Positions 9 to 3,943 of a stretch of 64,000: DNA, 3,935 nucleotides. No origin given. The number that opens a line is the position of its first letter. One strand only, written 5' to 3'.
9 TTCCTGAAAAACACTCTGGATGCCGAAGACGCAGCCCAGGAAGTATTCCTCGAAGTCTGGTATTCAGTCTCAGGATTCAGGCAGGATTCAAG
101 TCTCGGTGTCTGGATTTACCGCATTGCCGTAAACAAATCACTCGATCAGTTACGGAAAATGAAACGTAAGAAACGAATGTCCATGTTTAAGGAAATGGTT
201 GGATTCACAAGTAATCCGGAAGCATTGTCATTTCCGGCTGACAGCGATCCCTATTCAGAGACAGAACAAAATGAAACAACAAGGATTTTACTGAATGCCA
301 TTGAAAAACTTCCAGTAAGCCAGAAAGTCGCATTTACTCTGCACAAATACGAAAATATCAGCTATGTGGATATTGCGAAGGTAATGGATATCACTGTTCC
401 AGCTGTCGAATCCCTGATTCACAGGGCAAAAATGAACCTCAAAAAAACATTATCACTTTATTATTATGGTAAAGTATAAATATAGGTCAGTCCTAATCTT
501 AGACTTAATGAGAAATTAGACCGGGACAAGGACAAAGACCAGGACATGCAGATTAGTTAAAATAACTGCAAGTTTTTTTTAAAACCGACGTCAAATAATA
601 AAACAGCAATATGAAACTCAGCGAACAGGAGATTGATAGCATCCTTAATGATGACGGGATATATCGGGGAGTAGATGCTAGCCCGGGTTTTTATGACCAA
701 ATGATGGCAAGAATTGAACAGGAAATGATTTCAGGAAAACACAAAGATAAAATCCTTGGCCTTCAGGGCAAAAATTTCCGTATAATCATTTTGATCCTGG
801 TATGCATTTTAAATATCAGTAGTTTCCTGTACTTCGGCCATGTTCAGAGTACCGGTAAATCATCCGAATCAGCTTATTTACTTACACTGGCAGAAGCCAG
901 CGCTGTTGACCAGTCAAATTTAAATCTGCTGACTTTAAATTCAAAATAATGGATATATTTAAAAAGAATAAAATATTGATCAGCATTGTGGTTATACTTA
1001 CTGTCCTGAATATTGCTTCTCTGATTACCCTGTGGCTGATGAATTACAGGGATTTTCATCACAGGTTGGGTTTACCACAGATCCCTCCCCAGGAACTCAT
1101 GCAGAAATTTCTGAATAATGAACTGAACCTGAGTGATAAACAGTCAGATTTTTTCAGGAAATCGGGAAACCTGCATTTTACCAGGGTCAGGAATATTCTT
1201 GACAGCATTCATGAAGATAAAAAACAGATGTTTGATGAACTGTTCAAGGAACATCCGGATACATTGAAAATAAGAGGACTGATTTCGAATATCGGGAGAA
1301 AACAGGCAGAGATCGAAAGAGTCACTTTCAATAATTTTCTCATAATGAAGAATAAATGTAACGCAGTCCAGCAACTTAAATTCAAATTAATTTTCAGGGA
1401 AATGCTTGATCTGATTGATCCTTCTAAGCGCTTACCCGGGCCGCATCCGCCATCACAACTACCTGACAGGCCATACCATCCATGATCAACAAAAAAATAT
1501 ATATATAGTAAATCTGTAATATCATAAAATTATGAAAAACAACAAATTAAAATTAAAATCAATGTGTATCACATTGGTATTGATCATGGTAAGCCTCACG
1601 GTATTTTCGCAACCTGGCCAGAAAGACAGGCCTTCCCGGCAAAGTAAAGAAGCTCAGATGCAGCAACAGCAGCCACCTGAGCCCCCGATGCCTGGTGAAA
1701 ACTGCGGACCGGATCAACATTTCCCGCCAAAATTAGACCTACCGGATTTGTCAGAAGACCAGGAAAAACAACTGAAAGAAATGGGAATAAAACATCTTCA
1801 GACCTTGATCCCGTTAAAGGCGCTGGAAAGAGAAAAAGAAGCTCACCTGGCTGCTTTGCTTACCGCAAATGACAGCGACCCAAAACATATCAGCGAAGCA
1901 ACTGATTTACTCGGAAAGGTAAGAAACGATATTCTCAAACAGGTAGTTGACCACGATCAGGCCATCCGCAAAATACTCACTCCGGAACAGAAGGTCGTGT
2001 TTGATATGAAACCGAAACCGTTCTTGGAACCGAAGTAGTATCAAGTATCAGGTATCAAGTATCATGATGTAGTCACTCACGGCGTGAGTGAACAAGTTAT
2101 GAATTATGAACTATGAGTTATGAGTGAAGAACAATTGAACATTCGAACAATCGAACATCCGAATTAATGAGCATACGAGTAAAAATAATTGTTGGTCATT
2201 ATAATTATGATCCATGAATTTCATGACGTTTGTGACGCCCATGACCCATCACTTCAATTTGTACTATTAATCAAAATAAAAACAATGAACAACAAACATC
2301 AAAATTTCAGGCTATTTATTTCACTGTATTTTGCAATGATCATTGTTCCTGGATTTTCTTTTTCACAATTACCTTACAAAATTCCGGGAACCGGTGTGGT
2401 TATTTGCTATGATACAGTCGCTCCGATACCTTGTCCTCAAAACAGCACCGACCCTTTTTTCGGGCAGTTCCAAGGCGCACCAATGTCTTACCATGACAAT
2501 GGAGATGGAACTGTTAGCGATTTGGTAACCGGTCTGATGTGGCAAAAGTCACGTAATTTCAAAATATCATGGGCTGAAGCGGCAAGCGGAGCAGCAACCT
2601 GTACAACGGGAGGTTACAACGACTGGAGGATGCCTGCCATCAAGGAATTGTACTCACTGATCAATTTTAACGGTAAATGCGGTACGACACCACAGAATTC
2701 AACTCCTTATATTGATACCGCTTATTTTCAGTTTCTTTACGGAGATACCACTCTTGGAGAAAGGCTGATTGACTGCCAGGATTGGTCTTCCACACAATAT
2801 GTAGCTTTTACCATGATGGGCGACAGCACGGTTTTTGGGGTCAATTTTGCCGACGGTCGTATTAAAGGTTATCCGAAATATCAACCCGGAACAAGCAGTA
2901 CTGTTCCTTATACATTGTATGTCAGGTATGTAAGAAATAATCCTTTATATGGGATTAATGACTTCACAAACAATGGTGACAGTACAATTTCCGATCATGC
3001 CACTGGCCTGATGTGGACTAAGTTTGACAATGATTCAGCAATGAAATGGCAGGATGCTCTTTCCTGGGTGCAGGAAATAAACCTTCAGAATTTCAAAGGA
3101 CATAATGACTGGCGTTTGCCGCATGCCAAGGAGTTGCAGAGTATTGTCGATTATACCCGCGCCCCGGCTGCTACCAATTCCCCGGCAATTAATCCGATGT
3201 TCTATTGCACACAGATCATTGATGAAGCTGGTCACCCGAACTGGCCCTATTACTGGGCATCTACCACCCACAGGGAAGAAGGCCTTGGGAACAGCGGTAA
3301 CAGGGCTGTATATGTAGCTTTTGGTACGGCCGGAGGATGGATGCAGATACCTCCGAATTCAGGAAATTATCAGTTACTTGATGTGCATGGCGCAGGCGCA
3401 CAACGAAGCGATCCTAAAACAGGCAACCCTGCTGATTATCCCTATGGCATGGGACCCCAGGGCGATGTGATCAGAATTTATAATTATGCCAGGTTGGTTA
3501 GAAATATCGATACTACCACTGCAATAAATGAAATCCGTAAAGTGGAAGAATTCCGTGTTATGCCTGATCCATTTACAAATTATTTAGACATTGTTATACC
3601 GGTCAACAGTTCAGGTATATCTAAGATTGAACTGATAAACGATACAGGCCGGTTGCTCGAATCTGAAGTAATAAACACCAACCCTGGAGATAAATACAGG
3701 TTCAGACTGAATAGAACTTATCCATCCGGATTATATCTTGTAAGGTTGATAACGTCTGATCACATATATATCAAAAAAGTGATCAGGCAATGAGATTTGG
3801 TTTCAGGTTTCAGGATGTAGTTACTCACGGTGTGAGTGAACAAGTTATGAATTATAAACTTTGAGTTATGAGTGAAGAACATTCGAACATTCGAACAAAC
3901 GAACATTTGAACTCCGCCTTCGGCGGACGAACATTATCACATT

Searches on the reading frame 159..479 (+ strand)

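Call 9: search_protein_families(library=pfam, proteins=[window:159-479:+], max_evalue=0.001)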
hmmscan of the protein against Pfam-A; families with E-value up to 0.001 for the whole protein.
window:159-479:+ (106 aa): 2 families
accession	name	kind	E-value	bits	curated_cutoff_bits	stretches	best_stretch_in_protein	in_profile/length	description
PF08281.18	Sigma70_r4_2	-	4.5e-15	55.5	25.7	1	42-94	2-54/54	Sigma-70, region 4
PF04545.22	Sigma70_r4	-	1.1e-05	25.2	24.1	1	47-96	1-50/50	Sigma-70, region 4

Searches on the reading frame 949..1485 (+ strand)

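Call 9: search_protein_families(library=pfam, proteins=[window:949-1485:+], max_evalue=0.001)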
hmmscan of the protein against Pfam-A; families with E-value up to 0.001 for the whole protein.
window:949-1485:+ (178 aa): 1 family
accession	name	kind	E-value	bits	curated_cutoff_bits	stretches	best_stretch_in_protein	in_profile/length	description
PF13801.11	Metal_resist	-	5.2e-06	27.1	29.2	1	19-134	4-115/125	Heavy-metal resistance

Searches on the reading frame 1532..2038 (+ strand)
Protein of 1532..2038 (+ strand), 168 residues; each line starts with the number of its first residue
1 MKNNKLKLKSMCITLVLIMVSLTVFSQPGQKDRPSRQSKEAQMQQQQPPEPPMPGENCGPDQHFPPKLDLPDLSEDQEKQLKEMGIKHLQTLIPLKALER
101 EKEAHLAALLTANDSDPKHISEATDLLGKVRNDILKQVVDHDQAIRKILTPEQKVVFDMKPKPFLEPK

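Call 9: search_protein_families(library=pfam, proteins=[window:1532-2038:+], max_evalue=0.001)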
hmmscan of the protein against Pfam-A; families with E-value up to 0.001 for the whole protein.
window:1532-2038:+ (168 aa): 1 family
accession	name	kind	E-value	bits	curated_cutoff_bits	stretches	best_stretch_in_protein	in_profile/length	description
PF13801.11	Metal_resist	-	3.3e-10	40.6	29.2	1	50-154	24-123/125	Heavy-metal resistance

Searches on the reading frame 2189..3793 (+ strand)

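Call 9: search_protein_families(library=pfam, proteins=[window:2189-3793:+], max_evalue=0.001)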
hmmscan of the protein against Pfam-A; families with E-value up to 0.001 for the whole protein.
window:2189-3793:+ (534 aa): 2 families
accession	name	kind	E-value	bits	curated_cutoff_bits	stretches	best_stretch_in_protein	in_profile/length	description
PF07603.17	Lcl_C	-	7.6e-44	149.2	34.9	2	266-380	2-99/117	Lcl C-terminal domain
PF18962.6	Por_Secre_tail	-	0.00031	21.4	27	1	458-532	2-74/75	Secretion system C-terminal sorting domain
